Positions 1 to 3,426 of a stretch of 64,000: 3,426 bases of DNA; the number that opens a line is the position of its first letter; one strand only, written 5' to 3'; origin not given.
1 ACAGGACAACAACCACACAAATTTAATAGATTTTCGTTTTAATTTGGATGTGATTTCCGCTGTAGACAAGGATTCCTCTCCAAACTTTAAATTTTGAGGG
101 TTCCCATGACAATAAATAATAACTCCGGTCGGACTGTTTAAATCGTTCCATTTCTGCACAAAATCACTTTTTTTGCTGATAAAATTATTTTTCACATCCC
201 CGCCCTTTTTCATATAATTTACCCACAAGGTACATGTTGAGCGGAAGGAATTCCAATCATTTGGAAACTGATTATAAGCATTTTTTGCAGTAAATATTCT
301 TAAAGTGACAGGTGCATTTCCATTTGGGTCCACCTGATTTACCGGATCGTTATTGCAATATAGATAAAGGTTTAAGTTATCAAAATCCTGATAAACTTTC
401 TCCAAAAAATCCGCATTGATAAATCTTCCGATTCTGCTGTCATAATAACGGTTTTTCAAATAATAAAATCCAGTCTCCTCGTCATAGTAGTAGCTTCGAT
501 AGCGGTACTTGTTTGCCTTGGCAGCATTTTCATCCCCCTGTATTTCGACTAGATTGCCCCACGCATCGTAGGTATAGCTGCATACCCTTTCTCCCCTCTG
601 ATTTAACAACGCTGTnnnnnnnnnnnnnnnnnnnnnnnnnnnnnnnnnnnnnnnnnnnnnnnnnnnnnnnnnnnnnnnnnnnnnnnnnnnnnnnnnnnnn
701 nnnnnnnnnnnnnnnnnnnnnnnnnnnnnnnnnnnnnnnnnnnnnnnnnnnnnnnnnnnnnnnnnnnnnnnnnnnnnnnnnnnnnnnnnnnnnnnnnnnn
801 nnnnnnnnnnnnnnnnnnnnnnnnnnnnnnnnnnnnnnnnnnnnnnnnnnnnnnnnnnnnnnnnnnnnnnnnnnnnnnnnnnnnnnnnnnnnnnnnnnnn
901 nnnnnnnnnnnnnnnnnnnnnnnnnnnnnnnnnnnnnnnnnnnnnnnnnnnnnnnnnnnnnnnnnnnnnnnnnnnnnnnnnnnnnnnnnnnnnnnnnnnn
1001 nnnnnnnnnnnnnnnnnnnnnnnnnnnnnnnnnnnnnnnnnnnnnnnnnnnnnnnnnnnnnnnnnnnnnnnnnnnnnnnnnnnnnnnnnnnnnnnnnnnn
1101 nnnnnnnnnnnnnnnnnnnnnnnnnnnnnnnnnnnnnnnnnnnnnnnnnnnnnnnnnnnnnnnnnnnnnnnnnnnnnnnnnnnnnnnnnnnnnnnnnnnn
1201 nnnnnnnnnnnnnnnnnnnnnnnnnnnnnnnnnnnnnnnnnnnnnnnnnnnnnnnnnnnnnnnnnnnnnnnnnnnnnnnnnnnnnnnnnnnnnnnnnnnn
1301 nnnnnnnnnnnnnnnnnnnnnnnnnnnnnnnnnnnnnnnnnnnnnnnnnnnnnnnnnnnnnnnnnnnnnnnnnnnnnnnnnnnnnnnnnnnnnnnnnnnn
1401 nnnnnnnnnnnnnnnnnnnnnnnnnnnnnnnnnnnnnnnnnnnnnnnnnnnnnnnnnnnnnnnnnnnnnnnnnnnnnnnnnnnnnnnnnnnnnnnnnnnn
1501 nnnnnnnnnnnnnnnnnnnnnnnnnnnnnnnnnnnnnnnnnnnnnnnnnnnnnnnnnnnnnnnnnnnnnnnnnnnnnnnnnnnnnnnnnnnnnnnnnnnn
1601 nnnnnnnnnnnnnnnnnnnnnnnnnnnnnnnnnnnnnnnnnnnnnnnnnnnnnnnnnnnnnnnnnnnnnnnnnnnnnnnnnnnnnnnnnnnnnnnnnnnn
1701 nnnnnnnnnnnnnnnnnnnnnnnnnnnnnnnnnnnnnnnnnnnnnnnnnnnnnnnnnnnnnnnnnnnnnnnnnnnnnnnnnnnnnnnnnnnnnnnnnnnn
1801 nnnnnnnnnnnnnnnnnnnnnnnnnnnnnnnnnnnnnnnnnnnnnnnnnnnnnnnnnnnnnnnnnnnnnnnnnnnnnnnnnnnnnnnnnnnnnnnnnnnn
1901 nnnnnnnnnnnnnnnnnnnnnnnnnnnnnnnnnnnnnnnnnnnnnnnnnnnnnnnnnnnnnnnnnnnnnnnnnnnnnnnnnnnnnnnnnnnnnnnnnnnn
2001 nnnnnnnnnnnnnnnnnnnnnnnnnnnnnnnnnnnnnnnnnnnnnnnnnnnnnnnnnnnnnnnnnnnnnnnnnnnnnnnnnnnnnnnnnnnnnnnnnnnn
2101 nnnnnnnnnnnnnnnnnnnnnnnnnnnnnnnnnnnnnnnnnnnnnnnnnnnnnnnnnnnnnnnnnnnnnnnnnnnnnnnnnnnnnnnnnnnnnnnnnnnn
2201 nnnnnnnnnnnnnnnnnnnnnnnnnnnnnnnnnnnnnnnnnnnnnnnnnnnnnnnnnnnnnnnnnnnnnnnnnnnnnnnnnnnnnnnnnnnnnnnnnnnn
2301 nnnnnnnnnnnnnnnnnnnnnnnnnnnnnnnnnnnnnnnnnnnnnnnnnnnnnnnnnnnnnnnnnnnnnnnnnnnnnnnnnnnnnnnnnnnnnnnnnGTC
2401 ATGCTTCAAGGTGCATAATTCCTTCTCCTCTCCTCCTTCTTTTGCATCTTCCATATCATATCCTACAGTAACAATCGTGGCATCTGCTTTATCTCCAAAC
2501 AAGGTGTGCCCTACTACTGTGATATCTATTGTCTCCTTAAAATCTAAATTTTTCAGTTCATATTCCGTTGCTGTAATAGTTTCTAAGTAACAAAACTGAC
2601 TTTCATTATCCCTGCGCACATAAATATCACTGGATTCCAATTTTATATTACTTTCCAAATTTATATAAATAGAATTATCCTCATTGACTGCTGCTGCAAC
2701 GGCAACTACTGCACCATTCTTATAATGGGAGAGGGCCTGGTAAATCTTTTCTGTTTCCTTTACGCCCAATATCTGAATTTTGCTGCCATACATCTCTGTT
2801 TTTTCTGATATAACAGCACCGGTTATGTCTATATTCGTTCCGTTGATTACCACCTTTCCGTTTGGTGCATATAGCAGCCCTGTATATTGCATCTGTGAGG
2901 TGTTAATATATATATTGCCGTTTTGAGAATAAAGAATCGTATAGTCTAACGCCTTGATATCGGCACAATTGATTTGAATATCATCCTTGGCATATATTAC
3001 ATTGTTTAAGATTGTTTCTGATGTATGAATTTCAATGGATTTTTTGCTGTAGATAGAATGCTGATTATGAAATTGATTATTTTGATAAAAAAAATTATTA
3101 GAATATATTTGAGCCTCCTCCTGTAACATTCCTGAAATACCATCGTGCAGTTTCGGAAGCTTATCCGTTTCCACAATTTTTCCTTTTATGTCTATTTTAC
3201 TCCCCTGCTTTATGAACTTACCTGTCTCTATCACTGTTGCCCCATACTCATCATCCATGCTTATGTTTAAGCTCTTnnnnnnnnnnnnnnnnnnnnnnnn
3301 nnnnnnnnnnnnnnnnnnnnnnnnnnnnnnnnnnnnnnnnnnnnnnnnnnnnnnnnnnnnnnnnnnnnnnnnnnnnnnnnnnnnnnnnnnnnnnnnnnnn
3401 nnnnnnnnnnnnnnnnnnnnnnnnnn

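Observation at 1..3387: RHS/YD-repeat polymorphic toxin with thrombospondin-type-3-like calcium-binding repeats and an unassigned C-terminal domain extending off the window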

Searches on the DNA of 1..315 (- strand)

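Call 53: search_rna_families(sources=[L087, L088, L089, L090, L091, L080, L081, L085, L092, L005, L013], threshold=gathering)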
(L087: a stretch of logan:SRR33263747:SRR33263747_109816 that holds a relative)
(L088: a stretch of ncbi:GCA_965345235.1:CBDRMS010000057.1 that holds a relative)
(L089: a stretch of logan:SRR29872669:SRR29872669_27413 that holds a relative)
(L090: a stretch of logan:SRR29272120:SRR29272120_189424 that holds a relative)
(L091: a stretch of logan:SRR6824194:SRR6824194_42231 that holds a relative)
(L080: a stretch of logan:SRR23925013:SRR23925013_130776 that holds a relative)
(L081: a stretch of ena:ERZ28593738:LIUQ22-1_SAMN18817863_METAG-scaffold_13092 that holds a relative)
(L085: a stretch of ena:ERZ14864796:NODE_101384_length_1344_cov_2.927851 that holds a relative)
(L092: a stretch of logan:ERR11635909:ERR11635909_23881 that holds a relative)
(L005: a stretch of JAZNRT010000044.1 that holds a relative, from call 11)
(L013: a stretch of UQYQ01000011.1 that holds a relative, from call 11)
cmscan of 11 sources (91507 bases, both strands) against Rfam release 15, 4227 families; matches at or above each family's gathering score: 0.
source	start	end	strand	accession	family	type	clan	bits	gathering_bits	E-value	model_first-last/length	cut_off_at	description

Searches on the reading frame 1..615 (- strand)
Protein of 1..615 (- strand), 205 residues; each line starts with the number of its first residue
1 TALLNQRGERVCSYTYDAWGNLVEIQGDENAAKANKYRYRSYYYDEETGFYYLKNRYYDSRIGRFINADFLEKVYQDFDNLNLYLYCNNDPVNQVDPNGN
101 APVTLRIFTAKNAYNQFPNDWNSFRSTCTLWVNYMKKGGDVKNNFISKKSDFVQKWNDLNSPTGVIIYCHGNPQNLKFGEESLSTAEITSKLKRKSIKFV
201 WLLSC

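Call 11: find_related_loci(query=window:1-615:-, collection=genome_contigs, flank=10000)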
Query window:1-615:- (205 aa) in genome_contigs; peptide patterns used: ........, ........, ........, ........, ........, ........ (x = any residue, [..] = any of these).
598 stretches matched a pattern (row limit reached: there are more); 456 encode a relative of the query (tblastn E <= 1e-3); the best 80 are kept; 79 distinct loci.
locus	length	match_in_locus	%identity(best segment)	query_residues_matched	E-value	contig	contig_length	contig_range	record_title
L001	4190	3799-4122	53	2-108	9e-31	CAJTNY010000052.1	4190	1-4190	MAG TPA_asm: uncultured Christensenella sp. isolate MGBC105190 genome assembly, contig: MGBC105190.52, whole genome shot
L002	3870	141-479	49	1-110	1e-30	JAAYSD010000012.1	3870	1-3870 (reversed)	MAG: Clostridiales bacterium isolate AS23ysBPME_280 20862_AS23, whole genome shotgun sequence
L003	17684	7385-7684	50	2-99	1e-30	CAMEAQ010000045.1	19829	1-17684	MAG: uncultured bacterium isolate SRR15057927_bin.7_metaWRAP_v1.3_MAG genome assembly, contig: ERZ10407400.846, whole ge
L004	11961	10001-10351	49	3-111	4e-30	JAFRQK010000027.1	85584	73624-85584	MAG: Clostridia bacterium isolate RGIG2706 Goat_Omasum-4__c233711, whole genome shotgun sequence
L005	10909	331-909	36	1-205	2e-29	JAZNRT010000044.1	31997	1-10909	MAG: Acutalibacteraceae bacterium isolate T1900044813_TS20190279.MAGScoT_cleanbin_000022 SGB_2803_k141_480385, whole gen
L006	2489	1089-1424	50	1-110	9e-30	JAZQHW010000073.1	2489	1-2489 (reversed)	MAG: Faecousia sp. isolate T1900044625_TS20190091.MAGScoT_cleanbin_000096 SGB_943_k141_1871136, whole genome shotgun seq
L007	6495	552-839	57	2-99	4e-29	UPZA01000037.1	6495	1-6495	uncultured Ruminococcus sp. isolate UMGS40 genome assembly, contig: NODE_2625_length_6495_cov_24.945963, whole genome sh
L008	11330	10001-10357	47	9-126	3e-29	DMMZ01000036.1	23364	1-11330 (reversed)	MAG TPA_asm: Clostridiales bacterium isolate UBA12491 contig_23935, whole genome shotgun sequence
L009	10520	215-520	50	2-102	6e-29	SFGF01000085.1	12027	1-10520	MAG: Lachnospiraceae bacterium isolate W0P45.013 Contig2013, whole genome shotgun sequence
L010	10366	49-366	51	2-102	5e-29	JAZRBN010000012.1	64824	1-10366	MAG: Faecousia sp. isolate T1900045126_TC20190120.MAGScoT_cleanbin_000011 SGB_4865_k141_1812477, whole genome shotgun se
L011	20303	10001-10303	53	1-103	9e-29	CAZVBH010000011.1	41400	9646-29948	MAG TPA_asm: uncultured Lachnoclostridium sp. isolate SRP222552_co1_427 genome assembly, contig: NODE_210_length_41400_c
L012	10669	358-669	50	2-102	8e-29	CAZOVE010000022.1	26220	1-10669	MAG TPA_asm: uncultured Oscillospiraceae bacterium isolate SRP315200_co1_462 genome assembly, contig: NODE_2958_length_2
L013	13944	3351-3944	36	8-205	2e-28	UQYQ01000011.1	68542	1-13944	uncultured Ruminococcus sp. isolate UMGS771 genome assembly, contig: NODE_193_length_68542_cov_5.456511, whole genome sh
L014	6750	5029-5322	50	2-99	2e-28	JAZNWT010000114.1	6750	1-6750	MAG: Clostridia bacterium isolate T1900044782_TS20190248.MAGScoT_cleanbin_000039 SGB_2578_k141_901836, whole genome shot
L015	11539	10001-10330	49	1-106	5e-28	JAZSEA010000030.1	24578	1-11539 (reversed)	MAG: Eubacteriales bacterium isolate T1900044594_TS20190060.MAGScoT_cleanbin_000007 SGB_645_k141_392291, whole genome sh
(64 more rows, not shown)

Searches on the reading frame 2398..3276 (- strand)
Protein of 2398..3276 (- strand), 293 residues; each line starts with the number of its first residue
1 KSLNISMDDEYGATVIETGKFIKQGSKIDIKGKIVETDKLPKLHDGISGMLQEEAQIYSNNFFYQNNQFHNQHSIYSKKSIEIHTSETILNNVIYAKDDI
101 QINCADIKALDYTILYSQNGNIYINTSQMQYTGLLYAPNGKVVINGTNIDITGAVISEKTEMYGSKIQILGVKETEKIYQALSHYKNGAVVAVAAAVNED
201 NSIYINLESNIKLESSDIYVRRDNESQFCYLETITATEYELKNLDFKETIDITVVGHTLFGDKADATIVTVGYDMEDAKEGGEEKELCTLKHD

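Call 78: predict_structure(alignment_id=A6)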
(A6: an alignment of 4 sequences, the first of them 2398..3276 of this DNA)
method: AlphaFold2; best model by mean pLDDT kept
length: 293 residues; sequences in the alignment: 4
mean_pLDDT: 84.0   pTM: 0.74
mean pLDDT of the five models: 84.0, 82.8, 79.5, 75.6, 60.0
residues with pLDDT >= 90: 136; 70-90: 121; 50-70: 11; < 50: 25
segments of 3 or more residues with pLDDT < 50: 1-8, 277-293
pLDDT, mean of each block of 10 residues (from residue 1): 42 81 84 87 87 85 95 93 97 95 95 94 97 96 95 95 90 77 77 85 88 89 87 91 83 87 78 56 45 35
secondary structure, 60 per line:
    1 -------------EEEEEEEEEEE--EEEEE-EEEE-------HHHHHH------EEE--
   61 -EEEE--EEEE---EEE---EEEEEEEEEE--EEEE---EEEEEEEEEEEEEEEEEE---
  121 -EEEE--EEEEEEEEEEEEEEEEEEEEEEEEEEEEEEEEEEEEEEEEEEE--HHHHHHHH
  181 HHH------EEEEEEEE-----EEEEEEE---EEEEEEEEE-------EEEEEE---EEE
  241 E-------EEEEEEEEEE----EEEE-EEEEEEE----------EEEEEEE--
elements in order: E14-24 E27-31 E33-36 H44-49 E56-58 E62-65 E68-71 E75-77 E81-90 E93-96 E100-117 E122-125 E128-170 H173-183 E190-197 E203-209 E213-221 E229-234 E238-241 E249-258 E263-266 E268-274 E285-291
